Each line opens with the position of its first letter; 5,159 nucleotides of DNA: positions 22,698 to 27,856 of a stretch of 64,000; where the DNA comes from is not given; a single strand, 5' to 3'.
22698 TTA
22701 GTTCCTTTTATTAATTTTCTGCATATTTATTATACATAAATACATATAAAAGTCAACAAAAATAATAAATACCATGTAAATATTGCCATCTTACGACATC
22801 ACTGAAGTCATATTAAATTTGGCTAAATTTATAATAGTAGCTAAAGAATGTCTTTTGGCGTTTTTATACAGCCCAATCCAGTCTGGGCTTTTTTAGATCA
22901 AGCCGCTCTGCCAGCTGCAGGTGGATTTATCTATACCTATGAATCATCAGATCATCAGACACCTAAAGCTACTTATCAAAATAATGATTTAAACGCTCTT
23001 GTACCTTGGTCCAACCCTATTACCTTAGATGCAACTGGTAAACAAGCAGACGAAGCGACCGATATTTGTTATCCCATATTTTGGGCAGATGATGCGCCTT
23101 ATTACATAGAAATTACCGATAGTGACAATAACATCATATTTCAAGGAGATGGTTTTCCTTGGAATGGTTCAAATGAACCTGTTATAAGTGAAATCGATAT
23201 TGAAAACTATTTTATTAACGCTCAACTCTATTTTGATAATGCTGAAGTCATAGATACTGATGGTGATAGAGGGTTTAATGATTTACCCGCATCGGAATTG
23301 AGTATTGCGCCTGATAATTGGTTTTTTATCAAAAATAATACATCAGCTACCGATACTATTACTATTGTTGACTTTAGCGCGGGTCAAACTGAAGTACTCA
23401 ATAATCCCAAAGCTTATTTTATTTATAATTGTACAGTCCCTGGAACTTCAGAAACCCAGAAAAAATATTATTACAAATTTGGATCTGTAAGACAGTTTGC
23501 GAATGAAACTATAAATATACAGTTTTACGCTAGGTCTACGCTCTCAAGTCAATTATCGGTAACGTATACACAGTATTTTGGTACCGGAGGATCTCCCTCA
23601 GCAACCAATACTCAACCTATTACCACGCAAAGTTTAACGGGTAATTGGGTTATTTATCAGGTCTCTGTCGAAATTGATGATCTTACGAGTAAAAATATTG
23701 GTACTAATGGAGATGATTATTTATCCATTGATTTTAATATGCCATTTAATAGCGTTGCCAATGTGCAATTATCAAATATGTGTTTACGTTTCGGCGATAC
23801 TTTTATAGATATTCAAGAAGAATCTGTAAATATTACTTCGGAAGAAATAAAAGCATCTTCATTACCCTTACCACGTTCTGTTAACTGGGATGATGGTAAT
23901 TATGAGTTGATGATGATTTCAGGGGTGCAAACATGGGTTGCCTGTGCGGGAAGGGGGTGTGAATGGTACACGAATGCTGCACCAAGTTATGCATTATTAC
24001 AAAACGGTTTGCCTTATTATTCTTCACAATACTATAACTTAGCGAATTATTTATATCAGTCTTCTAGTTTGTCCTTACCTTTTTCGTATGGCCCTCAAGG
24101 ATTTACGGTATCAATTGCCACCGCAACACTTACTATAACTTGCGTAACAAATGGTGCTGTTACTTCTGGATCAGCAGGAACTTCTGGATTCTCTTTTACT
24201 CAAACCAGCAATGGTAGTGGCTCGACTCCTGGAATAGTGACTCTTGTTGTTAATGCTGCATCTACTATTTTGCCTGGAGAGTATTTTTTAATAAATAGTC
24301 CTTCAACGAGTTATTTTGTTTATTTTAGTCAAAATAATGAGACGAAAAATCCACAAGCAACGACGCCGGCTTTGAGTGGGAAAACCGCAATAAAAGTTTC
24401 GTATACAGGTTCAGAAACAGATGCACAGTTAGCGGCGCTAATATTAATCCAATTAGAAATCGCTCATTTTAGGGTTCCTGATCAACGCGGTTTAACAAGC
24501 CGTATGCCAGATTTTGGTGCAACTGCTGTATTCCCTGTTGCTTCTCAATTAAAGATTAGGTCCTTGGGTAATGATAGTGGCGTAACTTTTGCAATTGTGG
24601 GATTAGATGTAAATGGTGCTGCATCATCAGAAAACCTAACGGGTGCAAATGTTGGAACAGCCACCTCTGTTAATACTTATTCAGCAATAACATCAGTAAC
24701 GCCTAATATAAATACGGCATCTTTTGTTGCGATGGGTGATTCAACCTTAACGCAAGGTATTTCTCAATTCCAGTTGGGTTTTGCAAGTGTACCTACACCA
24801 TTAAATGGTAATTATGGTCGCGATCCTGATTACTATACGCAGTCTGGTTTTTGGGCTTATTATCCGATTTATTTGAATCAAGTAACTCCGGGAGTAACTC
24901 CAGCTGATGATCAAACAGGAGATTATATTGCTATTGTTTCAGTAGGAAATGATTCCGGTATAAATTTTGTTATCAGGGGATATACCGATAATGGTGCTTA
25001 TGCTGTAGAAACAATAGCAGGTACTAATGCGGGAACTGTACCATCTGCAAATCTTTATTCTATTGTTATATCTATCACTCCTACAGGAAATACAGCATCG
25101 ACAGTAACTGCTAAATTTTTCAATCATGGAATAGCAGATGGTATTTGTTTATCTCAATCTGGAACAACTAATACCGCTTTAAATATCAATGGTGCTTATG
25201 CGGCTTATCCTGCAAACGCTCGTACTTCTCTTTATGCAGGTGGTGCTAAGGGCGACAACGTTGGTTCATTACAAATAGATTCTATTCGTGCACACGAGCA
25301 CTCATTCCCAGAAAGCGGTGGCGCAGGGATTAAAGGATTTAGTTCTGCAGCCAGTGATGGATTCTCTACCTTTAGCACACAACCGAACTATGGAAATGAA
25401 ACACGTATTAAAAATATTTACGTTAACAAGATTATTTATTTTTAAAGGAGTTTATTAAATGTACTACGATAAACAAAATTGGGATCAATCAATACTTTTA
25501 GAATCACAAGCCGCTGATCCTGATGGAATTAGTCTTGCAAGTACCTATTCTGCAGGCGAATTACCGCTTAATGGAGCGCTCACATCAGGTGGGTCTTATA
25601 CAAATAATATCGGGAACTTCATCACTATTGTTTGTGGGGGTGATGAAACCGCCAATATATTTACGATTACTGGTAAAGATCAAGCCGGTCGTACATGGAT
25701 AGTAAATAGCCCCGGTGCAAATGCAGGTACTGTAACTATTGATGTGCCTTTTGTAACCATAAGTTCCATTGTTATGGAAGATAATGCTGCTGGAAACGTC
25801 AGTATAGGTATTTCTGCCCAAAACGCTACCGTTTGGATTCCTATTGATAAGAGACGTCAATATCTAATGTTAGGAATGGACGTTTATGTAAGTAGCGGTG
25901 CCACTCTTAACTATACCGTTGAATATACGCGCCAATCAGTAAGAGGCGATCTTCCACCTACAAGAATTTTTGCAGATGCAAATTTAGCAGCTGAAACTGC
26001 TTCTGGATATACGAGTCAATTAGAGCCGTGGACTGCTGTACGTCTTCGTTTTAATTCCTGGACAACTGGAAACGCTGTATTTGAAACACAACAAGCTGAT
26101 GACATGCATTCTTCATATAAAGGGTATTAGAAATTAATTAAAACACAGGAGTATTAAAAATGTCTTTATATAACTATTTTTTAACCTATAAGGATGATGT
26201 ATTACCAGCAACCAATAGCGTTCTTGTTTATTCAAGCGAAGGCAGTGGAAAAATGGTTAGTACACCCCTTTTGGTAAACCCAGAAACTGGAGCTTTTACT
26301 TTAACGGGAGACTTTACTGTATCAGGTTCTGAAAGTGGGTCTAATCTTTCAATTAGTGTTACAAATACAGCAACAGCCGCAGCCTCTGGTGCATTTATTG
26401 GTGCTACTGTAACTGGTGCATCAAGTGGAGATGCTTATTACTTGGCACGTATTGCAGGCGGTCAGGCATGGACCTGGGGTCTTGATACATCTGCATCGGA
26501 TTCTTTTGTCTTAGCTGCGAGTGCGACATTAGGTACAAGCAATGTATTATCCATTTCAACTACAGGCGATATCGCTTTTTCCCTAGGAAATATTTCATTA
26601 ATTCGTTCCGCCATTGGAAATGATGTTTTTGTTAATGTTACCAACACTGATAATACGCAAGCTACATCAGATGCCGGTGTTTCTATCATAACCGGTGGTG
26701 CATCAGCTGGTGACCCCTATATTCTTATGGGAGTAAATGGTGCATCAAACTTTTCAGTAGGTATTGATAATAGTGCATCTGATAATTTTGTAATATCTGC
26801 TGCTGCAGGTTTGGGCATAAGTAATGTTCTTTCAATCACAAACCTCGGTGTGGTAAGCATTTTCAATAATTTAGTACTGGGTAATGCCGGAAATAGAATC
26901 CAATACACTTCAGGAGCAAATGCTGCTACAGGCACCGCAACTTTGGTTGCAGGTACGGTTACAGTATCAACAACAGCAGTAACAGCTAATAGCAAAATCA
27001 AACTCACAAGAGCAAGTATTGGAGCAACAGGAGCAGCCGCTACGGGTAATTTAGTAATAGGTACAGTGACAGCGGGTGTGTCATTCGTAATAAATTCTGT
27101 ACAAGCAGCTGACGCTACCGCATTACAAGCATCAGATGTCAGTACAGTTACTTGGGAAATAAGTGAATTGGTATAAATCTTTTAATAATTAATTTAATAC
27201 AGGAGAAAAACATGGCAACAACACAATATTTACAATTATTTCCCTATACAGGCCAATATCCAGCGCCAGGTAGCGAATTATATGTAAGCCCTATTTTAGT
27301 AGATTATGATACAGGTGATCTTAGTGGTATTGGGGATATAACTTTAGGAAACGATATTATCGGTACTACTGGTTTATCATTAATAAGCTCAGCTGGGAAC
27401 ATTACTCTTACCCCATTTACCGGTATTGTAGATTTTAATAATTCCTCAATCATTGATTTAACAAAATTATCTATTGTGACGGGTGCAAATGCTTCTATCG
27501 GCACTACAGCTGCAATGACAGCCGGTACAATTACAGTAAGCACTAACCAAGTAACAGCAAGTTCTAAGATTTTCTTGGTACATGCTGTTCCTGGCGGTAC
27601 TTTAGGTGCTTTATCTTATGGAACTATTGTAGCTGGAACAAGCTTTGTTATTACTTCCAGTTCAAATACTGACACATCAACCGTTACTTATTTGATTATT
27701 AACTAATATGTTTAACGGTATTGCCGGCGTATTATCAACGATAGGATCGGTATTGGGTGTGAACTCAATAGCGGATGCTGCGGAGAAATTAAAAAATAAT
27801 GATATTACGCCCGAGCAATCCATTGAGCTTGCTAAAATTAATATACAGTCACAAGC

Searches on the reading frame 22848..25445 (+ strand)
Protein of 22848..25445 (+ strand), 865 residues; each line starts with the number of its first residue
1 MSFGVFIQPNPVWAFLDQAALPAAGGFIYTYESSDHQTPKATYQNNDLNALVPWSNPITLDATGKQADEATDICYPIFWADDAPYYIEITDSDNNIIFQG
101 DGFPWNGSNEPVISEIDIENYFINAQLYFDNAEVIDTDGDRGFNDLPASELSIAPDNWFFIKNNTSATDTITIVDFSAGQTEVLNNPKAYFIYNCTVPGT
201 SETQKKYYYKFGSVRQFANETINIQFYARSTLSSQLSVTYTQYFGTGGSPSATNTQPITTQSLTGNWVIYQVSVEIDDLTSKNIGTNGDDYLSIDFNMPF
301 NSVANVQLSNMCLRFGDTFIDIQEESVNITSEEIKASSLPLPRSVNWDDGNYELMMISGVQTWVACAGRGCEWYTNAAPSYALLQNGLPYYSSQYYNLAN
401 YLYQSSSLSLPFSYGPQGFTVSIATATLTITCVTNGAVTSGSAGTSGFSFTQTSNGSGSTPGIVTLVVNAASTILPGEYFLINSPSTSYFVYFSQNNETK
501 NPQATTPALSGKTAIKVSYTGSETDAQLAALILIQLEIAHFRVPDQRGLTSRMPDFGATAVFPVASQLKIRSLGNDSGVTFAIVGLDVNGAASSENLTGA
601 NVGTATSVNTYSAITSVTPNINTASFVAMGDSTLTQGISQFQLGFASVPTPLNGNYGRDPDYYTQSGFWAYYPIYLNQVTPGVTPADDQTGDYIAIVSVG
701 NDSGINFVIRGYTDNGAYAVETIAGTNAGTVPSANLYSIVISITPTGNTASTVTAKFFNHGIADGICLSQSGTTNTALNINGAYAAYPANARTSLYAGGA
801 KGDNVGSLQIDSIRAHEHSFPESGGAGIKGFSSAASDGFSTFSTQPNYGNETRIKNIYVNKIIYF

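Call 61: search_protein_families(library=phrogs, proteins=[window:22848-25445:+], max_evalue=0.001)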
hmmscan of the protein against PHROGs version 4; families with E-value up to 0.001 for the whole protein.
window:22848-25445:+ (865 aa): 2 families
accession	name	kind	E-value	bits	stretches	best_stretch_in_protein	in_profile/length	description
phrog_4492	-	tail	2.1e-16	60.3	1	156-323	820-981/1096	tail fiber protein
phrog_25042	-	tail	1.1e-12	48.3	1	162-309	343-491/632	tail fiber protein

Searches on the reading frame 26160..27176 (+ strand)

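Call 61: search_protein_families(library=phrogs, proteins=[window:26160-27176:+], max_evalue=0.001)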
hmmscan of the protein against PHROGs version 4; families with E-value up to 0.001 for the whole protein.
window:26160-27176:+ (338 aa): 1 family
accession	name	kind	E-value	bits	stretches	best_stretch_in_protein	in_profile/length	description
phrog_24355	-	moron, auxiliary metabolic gene and host takeover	0.00039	20.2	0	219-321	367-461/470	polysaccharide deacetylase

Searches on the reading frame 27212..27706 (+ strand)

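Call 61: search_protein_families(library=phrogs, proteins=[window:27212-27706:+], max_evalue=0.001)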
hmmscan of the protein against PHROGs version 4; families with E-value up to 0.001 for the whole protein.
window:27212-27706:+ (164 aa): 1 family
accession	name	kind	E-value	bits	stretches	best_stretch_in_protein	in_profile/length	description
phrog_24355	-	moron, auxiliary metabolic gene and host takeover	2.7e-14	53.7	1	86-163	392-467/470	polysaccharide deacetylase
